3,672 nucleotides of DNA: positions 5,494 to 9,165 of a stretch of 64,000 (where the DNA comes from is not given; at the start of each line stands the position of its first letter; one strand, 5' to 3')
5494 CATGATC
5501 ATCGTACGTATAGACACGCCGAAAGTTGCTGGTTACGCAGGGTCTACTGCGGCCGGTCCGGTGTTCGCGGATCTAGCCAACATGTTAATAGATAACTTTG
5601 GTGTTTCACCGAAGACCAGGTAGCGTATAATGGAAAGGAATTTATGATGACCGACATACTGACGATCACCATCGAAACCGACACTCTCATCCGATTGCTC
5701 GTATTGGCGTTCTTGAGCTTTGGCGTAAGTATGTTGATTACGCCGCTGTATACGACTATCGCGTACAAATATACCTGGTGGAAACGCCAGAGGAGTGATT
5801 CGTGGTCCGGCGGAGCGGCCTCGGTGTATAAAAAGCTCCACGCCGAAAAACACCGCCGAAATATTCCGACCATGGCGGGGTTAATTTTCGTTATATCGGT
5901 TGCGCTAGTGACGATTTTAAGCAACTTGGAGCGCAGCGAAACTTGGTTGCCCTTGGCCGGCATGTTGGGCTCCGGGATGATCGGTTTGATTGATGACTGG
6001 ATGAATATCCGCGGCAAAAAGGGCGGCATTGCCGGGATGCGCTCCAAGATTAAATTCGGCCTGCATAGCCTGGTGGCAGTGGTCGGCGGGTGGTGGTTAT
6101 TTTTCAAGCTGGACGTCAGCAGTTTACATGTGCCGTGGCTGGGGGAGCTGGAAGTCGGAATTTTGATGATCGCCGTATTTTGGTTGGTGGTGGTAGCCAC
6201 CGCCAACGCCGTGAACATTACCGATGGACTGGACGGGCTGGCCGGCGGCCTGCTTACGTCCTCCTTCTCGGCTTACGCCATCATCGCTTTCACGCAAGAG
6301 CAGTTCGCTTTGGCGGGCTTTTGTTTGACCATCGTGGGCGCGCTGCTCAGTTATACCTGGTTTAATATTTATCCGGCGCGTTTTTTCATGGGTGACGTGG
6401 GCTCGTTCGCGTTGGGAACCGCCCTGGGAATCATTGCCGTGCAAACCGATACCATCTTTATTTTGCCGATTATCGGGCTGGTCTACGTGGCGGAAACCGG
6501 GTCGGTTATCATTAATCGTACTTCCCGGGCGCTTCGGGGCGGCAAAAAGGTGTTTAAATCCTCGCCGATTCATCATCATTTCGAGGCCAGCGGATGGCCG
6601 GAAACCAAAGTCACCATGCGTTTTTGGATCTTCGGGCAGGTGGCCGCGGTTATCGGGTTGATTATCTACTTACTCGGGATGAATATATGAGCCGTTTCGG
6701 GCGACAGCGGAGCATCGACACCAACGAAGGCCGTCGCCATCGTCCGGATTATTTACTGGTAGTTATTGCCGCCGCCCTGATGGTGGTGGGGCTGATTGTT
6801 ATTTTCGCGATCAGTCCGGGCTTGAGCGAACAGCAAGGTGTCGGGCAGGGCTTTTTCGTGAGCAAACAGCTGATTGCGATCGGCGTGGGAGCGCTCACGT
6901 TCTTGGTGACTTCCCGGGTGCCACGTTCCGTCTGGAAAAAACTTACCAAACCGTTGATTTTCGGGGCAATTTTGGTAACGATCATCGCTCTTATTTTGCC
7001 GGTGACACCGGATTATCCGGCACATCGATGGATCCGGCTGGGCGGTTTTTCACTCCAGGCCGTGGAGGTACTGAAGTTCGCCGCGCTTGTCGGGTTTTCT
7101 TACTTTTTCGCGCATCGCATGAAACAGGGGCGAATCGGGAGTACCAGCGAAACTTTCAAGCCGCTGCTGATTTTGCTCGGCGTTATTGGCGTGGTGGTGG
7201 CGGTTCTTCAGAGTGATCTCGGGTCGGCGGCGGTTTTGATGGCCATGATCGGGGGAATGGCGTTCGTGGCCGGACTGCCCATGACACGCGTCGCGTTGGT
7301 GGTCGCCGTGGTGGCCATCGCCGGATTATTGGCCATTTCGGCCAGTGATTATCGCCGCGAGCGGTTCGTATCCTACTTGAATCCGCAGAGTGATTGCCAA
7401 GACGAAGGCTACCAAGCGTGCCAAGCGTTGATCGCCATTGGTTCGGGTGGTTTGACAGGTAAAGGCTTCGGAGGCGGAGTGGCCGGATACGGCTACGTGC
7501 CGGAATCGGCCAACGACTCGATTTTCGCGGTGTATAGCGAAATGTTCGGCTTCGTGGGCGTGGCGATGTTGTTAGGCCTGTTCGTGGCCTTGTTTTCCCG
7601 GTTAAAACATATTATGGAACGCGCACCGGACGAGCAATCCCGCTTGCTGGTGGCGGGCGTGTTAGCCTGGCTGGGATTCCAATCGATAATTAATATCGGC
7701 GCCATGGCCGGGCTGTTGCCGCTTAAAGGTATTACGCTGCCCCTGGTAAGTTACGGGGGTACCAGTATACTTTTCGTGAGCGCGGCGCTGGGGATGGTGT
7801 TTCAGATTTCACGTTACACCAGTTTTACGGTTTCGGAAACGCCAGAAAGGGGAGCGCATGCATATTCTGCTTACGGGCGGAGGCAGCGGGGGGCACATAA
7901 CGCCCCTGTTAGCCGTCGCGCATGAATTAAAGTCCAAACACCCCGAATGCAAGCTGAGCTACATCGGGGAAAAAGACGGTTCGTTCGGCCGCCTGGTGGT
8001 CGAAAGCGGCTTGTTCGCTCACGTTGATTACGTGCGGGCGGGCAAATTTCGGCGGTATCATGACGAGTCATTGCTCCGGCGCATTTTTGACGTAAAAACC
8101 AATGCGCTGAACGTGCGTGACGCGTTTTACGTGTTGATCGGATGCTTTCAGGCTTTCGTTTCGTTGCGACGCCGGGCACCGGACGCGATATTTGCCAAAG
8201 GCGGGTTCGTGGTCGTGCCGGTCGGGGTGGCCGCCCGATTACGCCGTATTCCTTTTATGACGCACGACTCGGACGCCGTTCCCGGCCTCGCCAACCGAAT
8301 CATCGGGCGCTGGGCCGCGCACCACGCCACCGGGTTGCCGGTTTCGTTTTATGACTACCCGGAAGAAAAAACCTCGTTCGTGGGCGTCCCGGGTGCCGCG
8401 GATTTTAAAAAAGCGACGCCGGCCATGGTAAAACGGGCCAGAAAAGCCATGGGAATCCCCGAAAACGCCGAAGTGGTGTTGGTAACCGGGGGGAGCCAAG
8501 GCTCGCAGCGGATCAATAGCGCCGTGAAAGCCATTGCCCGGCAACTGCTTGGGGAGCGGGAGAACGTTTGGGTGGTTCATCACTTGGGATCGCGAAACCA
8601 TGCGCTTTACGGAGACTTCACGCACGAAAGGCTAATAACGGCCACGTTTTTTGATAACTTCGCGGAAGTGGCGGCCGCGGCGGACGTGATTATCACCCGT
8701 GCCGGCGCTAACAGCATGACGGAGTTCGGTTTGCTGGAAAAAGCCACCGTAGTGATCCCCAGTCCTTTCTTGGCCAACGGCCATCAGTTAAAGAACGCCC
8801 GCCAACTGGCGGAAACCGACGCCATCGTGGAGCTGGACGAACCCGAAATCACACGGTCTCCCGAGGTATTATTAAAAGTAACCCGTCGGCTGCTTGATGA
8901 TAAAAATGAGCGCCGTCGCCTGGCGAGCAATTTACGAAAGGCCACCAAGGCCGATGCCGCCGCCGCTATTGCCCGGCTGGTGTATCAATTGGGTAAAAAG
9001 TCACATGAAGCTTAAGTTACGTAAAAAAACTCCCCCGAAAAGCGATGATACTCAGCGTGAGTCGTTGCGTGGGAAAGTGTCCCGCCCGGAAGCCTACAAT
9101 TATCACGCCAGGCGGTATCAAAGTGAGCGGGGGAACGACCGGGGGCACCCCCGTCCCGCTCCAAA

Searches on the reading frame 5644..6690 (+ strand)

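Call 69: search_protein_families(library=pfam, proteins=[window:5644-6690:+], max_evalue=0.001)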
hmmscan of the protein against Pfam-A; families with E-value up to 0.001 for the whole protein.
window:5644-6690:+ (348 aa): 1 family
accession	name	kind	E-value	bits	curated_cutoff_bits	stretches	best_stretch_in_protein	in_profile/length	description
PF00953.26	Glycos_transf_4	-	4.5e-32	111.7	27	1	103-267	4-158/160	Glycosyl transferase family 4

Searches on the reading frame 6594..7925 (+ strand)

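Call 69: search_protein_families(library=pfam, proteins=[window:6594-7925:+], max_evalue=0.001)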
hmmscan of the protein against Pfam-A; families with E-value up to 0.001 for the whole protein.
window:6594-7925:+ (443 aa): 1 family
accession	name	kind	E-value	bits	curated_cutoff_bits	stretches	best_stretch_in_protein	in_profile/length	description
PF01098.24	FTSW_RODA_SPOVE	-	1.9e-81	274.3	26.4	1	54-409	3-354/356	Cell cycle protein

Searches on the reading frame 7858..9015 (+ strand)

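Call 69: search_protein_families(library=pfam, proteins=[window:7858-9015:+], max_evalue=0.001)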
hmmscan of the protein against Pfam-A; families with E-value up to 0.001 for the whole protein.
window:7858-9015:+ (385 aa): 2 families
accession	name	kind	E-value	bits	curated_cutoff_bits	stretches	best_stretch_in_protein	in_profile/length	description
PF04101.22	Glyco_tran_28_C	-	1.1e-27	97.5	22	1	206-368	1-163/166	Glycosyltransferase family 28 C-terminal domain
PF03033.26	Glyco_transf_28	-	1.3e-25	90.5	26.2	1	3-155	1-136/139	Glycosyltransferase family 28 N-terminal domain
